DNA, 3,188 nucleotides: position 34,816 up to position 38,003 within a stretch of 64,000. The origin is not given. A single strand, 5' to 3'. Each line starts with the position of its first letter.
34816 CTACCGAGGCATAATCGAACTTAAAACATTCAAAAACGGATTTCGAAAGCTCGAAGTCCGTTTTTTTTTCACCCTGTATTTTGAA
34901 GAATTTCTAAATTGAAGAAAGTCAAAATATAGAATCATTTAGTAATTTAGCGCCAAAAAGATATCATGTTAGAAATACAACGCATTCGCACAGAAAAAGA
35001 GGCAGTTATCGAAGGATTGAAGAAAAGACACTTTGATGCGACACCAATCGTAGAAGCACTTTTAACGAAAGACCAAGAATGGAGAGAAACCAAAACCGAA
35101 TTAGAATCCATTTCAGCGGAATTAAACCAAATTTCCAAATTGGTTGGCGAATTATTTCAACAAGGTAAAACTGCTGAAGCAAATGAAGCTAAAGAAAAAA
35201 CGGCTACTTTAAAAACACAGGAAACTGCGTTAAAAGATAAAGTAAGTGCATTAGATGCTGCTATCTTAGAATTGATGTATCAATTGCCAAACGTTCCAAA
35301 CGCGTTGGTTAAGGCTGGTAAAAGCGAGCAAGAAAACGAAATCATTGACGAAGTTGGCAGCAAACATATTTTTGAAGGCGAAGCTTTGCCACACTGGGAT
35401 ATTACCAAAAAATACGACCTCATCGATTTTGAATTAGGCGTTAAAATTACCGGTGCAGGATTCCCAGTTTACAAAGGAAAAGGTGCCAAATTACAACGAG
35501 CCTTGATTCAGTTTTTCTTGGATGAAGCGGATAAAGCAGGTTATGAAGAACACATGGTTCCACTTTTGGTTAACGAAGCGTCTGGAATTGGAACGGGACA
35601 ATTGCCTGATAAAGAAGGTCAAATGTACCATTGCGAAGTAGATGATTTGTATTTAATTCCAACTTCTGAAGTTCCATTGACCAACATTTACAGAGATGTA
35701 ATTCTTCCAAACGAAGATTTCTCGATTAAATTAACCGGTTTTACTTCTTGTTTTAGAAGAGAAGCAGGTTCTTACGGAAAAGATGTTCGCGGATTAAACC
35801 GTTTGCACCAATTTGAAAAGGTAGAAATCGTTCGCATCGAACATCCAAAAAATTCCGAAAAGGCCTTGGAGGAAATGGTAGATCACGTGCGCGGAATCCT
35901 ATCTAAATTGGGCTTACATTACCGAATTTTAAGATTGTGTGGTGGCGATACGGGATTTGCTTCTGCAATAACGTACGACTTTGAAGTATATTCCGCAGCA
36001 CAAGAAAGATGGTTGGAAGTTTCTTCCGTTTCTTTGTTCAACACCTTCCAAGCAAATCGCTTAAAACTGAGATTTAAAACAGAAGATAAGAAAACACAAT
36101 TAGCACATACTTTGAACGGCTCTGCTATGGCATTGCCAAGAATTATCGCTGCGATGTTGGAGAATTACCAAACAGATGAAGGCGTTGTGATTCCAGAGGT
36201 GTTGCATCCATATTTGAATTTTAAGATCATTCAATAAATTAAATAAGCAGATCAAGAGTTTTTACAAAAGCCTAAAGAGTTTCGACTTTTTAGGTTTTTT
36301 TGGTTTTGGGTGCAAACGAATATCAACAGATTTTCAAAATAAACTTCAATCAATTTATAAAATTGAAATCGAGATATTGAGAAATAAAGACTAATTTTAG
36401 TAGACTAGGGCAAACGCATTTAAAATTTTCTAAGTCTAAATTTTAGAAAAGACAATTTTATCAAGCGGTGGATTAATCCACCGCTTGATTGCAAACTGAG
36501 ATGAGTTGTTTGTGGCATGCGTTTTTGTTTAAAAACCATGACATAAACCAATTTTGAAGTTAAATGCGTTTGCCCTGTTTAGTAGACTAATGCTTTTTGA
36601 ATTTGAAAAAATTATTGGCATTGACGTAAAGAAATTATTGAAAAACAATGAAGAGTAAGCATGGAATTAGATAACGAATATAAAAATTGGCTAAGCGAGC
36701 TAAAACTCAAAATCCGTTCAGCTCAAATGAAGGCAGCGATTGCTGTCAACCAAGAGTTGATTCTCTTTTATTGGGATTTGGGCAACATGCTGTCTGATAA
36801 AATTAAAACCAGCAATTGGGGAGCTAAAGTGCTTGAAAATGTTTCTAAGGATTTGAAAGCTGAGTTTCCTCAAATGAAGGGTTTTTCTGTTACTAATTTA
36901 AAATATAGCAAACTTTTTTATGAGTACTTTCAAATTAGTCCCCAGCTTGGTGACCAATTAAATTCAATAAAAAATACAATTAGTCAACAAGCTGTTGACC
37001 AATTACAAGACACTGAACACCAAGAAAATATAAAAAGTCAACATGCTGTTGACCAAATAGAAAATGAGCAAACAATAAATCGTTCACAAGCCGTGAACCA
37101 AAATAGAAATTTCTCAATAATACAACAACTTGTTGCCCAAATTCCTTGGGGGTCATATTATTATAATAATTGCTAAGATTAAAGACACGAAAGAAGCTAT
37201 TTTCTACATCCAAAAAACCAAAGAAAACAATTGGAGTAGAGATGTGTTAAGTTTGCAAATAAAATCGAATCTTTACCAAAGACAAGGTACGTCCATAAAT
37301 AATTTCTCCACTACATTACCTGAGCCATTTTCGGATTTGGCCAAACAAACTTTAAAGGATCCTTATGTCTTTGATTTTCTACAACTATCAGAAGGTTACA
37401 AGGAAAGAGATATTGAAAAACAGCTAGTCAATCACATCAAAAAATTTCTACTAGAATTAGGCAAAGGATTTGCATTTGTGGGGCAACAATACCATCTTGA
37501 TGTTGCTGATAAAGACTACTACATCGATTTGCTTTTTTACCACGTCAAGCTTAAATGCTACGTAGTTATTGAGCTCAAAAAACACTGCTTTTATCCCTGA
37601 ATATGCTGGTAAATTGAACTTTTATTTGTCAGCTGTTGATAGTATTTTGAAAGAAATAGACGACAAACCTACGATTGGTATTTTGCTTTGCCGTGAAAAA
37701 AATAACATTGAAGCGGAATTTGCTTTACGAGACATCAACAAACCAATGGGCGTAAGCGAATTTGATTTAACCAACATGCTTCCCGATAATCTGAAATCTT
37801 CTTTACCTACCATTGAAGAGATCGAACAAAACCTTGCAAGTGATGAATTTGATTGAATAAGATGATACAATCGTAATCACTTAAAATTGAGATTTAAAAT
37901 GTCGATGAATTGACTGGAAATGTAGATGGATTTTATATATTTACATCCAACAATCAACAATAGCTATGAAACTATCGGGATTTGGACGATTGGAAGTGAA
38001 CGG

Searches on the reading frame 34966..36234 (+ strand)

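Call 14: search_protein_families(library=pfam, proteins=[window:34966-36234:+], max_evalue=0.01)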
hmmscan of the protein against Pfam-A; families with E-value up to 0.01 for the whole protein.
window:34966-36234:+ (423 aa): 2 families
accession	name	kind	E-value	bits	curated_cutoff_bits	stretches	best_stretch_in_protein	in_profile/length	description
PF00587.30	tRNA-synt_2b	-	1.1e-34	120.5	29.3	1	226-401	9-179/179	tRNA synthetase class II core domain (G, H, P, S and T)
PF02403.27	Seryl_tRNA_N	-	4.2e-20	72.4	28.2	1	1-111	1-108/108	Seryl-tRNA synthetase N-terminal domain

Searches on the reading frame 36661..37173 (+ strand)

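Call 14: search_protein_families(library=pfam, proteins=[window:36661-37173:+], max_evalue=0.01)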
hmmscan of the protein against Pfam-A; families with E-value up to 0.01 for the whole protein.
window:36661-37173:+ (171 aa): 2 families
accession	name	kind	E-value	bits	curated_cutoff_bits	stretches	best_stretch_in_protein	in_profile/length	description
PF17761.7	DUF1016_N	-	8.2e-24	84.7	32.8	1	14-106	2-98/137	DUF1016 N-terminal domain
PF18847.6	LPD29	-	0.0026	18.9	27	1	57-151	6-92/93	Large polyvalent protein associated domain 29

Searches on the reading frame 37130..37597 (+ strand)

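Call 14: search_protein_families(library=pfam, proteins=[window:37130-37597:+], max_evalue=0.01)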
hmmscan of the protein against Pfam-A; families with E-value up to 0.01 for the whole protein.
window:37130-37597:+ (156 aa): 2 families
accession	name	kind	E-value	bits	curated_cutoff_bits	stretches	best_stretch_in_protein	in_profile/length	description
PF06250.17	YhcG_C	-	2.8e-37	128.4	32.5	1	72-154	1-83/157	YhcG PDDEXK nuclease domain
PF17761.7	DUF1016_N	-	9.8e-11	42.3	32.8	1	8-51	95-137/137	DUF1016 N-terminal domain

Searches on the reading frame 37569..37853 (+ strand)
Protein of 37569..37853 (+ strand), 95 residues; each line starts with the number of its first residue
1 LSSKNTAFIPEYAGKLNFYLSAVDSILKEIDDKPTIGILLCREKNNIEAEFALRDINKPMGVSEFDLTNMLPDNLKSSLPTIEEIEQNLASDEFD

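Call 14: search_protein_families(library=pfam, proteins=[window:37569-37853:+], max_evalue=0.01)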
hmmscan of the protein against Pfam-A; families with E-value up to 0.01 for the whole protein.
window:37569-37853:+ (95 aa): 1 family
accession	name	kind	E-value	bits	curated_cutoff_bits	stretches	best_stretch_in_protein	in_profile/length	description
PF06250.17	YhcG_C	-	1.8e-24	86.8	32.5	1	4-80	79-157/157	YhcG PDDEXK nuclease domain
